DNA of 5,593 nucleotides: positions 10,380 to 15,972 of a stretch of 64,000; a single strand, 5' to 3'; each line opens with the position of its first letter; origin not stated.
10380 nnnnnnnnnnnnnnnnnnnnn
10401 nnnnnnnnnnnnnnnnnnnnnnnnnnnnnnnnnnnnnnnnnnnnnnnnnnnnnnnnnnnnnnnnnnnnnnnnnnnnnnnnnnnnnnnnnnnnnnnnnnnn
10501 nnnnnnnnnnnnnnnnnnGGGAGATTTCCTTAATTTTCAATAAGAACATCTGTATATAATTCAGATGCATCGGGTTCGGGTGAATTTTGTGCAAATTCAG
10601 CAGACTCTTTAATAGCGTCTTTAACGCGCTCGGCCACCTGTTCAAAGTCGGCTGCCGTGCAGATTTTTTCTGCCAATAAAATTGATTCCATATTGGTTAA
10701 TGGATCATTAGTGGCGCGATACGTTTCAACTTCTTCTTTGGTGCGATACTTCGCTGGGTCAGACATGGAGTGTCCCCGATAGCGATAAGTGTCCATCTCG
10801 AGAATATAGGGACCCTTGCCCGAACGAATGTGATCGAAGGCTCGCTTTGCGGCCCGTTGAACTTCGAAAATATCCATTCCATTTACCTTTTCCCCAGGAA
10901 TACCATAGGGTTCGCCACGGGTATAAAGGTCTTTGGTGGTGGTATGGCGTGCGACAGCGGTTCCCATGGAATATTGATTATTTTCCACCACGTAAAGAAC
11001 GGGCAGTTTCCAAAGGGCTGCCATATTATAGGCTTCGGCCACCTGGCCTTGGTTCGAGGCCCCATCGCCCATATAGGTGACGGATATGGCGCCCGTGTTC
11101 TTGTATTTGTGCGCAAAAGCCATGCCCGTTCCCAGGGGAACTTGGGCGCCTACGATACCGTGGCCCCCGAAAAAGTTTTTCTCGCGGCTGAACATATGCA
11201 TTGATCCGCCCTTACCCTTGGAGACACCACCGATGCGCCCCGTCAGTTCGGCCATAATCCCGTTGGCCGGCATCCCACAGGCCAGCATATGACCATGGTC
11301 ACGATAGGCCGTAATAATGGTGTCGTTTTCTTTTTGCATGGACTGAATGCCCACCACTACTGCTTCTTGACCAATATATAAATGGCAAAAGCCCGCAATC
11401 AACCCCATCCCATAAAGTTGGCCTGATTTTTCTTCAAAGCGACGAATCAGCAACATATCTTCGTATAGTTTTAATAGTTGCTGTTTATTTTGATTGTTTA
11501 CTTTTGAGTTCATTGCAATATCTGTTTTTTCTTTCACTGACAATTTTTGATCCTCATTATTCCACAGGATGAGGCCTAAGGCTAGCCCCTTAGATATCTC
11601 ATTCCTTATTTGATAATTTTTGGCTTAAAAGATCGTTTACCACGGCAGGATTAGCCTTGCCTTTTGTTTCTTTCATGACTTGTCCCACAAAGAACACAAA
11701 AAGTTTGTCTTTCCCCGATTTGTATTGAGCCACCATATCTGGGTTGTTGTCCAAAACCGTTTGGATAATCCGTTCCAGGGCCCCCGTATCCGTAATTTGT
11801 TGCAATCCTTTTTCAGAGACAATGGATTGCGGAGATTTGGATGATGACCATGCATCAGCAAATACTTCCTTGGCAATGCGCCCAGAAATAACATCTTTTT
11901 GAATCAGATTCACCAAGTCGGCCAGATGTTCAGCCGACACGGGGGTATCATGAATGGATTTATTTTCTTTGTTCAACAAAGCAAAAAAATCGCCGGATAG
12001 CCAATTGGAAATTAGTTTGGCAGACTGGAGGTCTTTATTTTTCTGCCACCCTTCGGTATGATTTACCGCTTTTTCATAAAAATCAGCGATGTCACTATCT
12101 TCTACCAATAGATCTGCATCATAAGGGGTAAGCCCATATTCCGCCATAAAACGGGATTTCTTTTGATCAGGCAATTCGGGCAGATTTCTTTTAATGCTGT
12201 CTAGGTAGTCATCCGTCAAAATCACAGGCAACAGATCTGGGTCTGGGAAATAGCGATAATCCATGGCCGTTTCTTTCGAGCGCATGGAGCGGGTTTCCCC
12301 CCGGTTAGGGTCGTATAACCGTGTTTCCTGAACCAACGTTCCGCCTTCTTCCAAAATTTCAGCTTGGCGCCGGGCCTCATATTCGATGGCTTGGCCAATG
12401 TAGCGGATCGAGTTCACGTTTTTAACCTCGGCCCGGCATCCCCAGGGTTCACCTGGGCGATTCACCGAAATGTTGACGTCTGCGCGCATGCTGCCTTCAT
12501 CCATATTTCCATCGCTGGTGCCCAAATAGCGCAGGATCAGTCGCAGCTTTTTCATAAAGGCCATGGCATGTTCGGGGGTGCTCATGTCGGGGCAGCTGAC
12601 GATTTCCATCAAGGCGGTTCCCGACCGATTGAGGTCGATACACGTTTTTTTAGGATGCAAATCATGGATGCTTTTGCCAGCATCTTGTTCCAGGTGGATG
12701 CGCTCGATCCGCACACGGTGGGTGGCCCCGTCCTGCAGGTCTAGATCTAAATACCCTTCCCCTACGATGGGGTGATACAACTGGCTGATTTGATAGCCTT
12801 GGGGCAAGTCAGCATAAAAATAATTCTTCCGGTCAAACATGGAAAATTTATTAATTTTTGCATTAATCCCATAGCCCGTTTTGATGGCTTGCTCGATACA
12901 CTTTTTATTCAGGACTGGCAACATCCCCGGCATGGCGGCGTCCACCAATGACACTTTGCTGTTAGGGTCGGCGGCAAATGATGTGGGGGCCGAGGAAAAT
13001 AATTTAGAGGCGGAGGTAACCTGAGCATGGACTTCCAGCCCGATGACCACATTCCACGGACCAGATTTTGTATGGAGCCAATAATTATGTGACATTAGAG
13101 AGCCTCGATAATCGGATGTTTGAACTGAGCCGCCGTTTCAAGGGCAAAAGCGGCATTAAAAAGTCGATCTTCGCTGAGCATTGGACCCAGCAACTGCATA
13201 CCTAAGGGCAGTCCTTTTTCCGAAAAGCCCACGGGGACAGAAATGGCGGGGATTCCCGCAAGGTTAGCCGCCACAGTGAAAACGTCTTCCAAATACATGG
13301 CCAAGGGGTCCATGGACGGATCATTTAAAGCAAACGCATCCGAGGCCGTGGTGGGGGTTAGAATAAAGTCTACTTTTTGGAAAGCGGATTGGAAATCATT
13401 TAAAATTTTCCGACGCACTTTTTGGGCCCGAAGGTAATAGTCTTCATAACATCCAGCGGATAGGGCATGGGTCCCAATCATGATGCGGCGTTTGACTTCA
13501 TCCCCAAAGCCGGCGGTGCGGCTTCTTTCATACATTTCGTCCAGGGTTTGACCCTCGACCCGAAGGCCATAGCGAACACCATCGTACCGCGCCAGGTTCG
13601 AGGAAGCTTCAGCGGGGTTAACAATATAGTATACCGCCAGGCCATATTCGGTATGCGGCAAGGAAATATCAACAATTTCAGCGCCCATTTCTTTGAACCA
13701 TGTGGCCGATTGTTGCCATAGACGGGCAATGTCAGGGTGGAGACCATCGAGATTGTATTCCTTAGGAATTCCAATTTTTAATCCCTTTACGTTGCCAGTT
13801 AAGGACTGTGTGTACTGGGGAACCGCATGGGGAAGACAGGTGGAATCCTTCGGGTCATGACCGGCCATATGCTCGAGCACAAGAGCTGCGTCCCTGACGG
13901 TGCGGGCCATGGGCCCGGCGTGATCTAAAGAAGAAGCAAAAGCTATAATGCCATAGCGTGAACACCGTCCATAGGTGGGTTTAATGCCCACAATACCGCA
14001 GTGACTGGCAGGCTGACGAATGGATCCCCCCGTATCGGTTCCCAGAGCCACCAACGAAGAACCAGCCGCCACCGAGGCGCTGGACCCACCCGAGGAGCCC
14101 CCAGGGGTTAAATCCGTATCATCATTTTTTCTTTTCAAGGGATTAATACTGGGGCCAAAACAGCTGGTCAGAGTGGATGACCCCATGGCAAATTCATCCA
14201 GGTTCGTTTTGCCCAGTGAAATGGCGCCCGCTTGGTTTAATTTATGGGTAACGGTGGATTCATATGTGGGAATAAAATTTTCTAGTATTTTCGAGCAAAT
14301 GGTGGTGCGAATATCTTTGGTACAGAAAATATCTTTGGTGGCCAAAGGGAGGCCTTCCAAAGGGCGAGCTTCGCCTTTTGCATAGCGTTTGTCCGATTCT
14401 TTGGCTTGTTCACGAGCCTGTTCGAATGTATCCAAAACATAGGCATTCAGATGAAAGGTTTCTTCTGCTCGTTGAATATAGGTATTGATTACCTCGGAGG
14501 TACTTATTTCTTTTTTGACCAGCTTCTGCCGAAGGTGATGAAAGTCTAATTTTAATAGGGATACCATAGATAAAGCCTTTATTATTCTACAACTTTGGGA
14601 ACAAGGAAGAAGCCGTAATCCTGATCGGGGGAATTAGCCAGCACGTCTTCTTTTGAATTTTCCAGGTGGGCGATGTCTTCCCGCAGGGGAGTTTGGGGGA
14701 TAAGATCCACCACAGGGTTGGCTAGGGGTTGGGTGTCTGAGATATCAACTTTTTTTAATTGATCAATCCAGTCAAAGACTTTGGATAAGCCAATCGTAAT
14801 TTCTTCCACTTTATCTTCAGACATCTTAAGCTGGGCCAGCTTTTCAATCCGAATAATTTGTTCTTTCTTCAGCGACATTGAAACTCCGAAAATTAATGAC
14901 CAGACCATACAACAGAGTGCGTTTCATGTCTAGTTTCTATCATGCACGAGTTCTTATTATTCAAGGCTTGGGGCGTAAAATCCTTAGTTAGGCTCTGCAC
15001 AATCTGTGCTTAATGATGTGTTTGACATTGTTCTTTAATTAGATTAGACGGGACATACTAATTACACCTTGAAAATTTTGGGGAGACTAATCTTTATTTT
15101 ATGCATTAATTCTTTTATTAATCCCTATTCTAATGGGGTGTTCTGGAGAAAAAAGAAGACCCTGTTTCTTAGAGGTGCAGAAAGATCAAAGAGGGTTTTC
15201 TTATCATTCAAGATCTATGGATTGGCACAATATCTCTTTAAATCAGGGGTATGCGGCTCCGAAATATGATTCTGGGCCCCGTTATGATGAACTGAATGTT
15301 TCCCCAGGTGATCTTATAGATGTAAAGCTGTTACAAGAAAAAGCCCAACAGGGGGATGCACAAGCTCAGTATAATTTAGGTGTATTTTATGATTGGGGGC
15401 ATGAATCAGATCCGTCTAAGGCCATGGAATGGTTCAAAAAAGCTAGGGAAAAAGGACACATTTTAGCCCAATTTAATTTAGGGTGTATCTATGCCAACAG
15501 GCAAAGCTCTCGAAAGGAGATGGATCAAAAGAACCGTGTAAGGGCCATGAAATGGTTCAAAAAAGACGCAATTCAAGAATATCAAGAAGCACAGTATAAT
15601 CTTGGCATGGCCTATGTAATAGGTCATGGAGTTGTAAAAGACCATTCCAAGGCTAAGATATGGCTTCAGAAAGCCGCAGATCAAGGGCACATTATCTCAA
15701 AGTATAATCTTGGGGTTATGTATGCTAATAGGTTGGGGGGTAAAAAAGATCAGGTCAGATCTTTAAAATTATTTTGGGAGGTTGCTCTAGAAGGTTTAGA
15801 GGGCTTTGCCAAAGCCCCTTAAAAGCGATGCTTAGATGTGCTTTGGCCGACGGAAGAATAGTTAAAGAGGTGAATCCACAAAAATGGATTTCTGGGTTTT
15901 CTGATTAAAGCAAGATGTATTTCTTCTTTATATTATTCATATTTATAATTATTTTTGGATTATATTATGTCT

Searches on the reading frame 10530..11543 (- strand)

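Call 64: search_protein_families(library=pfam, proteins=[window:10530-11543:-], max_evalue=0.00001)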
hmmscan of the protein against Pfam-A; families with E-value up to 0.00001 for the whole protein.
window:10530-11543:- (337 aa): 1 family
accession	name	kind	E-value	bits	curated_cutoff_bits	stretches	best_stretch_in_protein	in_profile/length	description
PF00676.26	E1_dh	-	8.2e-98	327.5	22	1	29-326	2-299/300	Dehydrogenase E1 component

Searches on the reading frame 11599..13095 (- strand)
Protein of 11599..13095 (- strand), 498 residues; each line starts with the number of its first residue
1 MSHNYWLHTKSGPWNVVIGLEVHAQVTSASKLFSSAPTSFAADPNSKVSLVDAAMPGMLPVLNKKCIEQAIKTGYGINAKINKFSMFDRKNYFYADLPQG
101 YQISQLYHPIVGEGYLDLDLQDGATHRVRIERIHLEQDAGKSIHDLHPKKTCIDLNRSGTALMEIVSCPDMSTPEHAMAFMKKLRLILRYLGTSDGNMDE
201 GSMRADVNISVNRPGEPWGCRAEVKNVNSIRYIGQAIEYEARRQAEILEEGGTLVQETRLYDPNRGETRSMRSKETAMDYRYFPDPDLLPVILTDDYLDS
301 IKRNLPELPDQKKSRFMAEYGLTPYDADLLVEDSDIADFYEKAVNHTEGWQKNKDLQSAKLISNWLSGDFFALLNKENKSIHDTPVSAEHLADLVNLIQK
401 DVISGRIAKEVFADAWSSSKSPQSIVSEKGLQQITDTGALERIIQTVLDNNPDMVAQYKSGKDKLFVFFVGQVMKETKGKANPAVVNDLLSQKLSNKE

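Call 65: search_protein_families(library=pfam, proteins=[window:11599-13095:-], max_evalue=0.00001)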
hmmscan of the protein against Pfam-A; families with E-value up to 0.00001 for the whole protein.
window:11599-13095:- (498 aa): 2 families
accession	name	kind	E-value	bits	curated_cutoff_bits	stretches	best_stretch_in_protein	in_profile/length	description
PF02934.20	GatB_N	-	9.6e-115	383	23.4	1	16-298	1-276/277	GatB/GatE catalytic domain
PF02637.23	GatB_Yqey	-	8.3e-53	178.7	27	1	354-494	8-148/148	GatB domain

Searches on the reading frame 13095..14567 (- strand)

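Call 65: search_protein_families(library=pfam, proteins=[window:13095-14567:-], max_evalue=0.00001)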
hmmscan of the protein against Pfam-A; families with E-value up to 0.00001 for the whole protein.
window:13095-14567:- (490 aa): 1 family
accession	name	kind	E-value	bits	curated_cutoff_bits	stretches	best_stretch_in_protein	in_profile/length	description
PF01425.27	Amidase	-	1e-151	506.4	27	1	25-469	1-444/445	Amidase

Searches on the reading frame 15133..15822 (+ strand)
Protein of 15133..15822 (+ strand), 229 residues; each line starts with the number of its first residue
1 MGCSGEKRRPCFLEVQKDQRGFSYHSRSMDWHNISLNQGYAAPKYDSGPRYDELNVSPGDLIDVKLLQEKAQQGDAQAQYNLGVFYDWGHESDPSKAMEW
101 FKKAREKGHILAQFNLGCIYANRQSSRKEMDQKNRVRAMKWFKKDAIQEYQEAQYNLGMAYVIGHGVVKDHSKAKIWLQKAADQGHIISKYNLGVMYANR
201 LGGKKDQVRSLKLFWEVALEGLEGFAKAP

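Call 65: search_protein_families(library=pfam, proteins=[window:15133-15822:+], max_evalue=0.00001)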
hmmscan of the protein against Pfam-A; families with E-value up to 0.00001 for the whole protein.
window:15133-15822:+ (229 aa): 2 families
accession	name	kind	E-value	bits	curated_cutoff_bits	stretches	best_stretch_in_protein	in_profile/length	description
PF08238.18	Sel1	-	4.6e-30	103.4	30.7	2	152-186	2-36/36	Sel1 repeat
PF23310.1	TPR_27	-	2.3e-08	34.1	27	0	177-216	51-90/110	Plant tetratrico peptide repeats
